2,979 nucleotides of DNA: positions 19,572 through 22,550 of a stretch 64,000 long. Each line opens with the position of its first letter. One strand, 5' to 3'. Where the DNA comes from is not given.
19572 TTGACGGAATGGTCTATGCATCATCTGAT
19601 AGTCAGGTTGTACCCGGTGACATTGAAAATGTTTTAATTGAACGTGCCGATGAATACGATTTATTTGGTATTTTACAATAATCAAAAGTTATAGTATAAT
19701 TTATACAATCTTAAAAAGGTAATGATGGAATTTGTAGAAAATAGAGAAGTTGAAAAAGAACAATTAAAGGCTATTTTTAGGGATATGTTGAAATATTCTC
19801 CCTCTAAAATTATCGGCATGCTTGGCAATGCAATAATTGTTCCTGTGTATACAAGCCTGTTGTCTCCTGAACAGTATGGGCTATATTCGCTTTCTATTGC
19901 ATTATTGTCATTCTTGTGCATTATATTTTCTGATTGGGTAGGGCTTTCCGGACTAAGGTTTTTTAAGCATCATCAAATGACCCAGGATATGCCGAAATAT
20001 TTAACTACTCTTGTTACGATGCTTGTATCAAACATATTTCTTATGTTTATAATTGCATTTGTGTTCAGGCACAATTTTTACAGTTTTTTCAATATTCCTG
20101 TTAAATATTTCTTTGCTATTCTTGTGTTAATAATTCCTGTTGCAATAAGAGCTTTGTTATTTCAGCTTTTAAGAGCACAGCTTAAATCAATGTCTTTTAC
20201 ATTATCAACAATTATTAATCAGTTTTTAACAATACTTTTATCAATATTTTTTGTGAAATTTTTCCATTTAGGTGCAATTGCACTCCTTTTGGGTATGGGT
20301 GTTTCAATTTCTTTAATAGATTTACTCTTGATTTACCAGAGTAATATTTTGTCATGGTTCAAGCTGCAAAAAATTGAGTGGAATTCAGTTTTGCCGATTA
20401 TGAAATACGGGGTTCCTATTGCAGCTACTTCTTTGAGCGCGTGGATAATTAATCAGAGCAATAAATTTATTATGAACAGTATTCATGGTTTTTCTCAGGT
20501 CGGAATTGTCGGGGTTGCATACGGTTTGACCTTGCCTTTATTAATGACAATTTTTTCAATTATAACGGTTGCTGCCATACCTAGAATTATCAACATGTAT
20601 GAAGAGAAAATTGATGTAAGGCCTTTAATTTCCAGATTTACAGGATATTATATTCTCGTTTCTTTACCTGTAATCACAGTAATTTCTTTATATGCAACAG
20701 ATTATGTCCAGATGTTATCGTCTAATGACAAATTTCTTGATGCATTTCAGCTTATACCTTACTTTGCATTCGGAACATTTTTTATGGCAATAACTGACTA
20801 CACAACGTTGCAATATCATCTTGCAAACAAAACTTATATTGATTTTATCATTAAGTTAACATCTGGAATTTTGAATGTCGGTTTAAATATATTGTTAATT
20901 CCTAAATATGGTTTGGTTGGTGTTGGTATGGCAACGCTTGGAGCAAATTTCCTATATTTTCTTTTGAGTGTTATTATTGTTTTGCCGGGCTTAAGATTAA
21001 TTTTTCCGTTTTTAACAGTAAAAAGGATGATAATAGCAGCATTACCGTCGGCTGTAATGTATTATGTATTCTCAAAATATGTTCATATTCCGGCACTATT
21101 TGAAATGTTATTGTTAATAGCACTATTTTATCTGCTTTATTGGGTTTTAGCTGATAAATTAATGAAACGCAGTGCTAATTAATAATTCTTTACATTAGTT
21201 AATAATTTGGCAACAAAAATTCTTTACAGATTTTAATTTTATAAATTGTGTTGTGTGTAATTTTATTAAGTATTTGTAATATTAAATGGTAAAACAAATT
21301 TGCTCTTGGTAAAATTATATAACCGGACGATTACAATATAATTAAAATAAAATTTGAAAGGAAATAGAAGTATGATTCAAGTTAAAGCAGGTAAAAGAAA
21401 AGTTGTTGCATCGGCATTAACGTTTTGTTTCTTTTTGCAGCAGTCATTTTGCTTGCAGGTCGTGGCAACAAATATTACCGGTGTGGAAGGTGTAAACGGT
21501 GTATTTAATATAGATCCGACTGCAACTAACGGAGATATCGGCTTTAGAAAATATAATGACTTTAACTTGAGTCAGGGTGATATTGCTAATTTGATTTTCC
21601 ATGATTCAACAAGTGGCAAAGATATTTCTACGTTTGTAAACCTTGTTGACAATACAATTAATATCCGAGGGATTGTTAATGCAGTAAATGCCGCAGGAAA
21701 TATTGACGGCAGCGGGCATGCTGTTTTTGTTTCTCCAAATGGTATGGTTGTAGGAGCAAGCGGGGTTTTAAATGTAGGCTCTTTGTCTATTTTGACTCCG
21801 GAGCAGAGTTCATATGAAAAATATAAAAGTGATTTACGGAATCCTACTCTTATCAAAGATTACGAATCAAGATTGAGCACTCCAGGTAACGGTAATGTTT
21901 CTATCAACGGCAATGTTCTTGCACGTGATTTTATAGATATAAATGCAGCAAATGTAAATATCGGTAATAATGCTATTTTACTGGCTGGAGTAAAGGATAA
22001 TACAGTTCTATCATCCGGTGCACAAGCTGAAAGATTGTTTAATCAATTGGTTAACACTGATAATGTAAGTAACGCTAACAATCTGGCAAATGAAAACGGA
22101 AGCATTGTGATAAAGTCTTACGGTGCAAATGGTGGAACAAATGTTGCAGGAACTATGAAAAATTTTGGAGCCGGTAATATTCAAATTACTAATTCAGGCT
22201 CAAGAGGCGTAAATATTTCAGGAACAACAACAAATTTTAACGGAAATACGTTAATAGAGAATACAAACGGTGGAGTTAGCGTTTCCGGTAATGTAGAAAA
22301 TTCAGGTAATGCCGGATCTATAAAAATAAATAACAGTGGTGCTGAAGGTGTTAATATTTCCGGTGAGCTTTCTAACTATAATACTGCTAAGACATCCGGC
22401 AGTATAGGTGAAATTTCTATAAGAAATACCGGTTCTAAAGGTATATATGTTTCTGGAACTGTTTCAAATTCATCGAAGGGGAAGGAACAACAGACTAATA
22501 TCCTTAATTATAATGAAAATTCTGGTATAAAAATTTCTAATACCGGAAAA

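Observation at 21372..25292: Secreted-type TPS-domain giant protein ends in a cytoplasmic-type PilZ c-di-GMP receptor domain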

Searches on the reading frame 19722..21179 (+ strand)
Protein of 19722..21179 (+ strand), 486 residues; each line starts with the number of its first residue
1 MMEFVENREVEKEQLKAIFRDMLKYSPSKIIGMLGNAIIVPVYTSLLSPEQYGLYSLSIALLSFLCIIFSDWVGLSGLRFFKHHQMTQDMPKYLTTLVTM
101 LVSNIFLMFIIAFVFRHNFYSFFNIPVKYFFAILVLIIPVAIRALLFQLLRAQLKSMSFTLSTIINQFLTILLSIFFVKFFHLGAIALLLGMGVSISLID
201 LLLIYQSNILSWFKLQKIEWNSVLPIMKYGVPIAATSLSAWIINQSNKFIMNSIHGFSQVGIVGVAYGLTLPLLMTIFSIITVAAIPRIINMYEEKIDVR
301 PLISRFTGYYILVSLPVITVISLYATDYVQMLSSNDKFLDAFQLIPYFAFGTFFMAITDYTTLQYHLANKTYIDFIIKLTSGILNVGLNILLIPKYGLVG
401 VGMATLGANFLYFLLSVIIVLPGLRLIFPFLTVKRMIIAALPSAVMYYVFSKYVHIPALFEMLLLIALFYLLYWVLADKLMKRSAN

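Call 9: search_protein_families(library=pfam, proteins=[window:19722-21179:+], max_evalue=0.001)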
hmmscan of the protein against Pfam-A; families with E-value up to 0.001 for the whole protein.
window:19722-21179:+ (486 aa): 2 families
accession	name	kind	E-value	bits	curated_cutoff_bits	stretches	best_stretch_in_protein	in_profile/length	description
PF01943.22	Polysacc_synt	-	3.4e-14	53.4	28.2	1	25-290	8-271/274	Polysaccharide biosynthesis protein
PF13440.11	Polysacc_synt_3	-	1.2e-13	51.4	23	1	46-334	5-285/293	Polysaccharide biosynthesis protein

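Call 12: search_protein_families(library=ncbifam, proteins=[window:19722-21179:+], max_evalue=1)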
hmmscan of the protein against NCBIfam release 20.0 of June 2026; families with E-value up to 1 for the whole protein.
window:19722-21179:+ (486 aa): 2 families
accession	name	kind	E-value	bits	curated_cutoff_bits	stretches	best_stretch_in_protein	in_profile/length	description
NF050818.1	PolSacchBiosHfsF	equivalog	4.9e-28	98.4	700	1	19-473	3-453/468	polysaccharide biosynthesis protein HfsF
TIGR01695.1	murJ_mviN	equivalog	0.17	10.6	235.55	1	94-477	95-493/506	murein biosynthesis integral membrane protein MurJ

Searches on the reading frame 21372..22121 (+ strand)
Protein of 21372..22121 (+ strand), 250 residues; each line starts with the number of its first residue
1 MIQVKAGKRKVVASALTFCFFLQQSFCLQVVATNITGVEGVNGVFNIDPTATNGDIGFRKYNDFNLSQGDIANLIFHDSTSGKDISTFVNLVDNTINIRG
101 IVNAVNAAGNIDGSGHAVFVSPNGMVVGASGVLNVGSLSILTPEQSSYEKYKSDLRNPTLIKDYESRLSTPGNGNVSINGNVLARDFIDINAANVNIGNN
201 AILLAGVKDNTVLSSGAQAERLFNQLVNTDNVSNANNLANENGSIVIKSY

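Call 64: search_solved_structures(query=A4, max_evalue=10, show_alignments=3)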
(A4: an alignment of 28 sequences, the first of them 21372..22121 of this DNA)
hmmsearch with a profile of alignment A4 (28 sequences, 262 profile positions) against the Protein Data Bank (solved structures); distinct sequences matched with E-value up to 10: 0.

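Call 65: search_protein_families(library=pfam, alignment_id=A4, max_evalue=10)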
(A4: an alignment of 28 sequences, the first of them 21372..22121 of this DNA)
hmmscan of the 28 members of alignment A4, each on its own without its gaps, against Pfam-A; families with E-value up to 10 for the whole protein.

A. member 1, window:21372-22121:+ (250 aa): 0 families

B. families by the number of members that match (of 28 scanned): 20 families
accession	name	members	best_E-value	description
PF05860.19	TPS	16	2.9e-05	TPS secretion domain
PF16772.10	TERF2_RBM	2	0.011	Telomeric repeat-binding factor 2 Rap1-binding motif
PF22997.1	CHS4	2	0.024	Chitin synthase 4-like domain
PF23892.1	Ig_CycH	1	0.025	Cytochrome c-type biogenesis protein H Ig-like domain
PF18888.5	DUF5650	1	0.035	Repeat of unknown function (DUF5650)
PF00080.25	Sod_Cu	1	0.038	Copper/zinc superoxide dismutase (SODC)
PF01493.24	GXGXG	1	0.047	GXGXG motif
PF17606.7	DUF5502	1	0.11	Family of unknown function (DUF5502)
PF04582.17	Reo_sigmaC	1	0.11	Reovirus sigma C capsid protein C-terminal domain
PF11480.13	ImmE5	1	0.11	Colicin-E5 Imm protein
PF20606.3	DUF6799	1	0.13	Domain of unknown function (DUF6799)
PF11724.13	YvbH_ext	1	0.17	YvbH-like oligomerisation region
PF18357.7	DtxR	1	0.42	Diphteria toxin repressor SH3 domain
PF22829.2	HphA_C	1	0.43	HphA C-terminal domain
PF24893.1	DUF7743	1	0.55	Domain of unknown function (DUF7743)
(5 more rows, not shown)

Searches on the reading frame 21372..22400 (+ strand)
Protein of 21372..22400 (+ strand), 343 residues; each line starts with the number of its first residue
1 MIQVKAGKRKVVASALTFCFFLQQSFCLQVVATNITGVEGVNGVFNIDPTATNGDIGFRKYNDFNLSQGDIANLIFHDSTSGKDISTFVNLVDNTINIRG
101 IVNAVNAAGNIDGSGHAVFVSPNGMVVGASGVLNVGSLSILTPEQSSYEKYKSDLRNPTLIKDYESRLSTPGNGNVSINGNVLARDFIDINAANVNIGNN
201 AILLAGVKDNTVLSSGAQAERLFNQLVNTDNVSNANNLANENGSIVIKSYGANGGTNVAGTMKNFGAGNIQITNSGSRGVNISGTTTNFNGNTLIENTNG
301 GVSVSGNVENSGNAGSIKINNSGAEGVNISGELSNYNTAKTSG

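Call 40: search_solved_structures(query=window:21372-22400:+, max_evalue=10, show_alignments=2)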
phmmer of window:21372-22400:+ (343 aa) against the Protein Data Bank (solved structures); distinct sequences matched with E-value up to 10: 1.
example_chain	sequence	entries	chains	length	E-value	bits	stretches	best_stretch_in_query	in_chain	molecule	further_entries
4akm_A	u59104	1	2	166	0.1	15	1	24-105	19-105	LYSOSOME-ASSOCIATED MEMBRANE GLYCOPROTEIN 3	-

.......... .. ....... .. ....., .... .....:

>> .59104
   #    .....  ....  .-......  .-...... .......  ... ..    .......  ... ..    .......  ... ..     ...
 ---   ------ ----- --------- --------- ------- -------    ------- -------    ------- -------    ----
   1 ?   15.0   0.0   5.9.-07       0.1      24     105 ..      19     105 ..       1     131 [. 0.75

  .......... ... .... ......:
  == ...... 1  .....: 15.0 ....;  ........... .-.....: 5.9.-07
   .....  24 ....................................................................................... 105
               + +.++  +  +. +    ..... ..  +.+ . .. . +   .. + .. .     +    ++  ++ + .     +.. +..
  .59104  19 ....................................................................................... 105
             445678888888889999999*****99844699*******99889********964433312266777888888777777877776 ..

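Call 62: search_solved_structures(query=A3, max_evalue=10, show_alignments=3)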
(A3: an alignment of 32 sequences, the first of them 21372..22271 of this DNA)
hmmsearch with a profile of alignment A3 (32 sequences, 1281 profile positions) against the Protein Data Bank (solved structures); distinct sequences matched with E-value up to 10: 0.
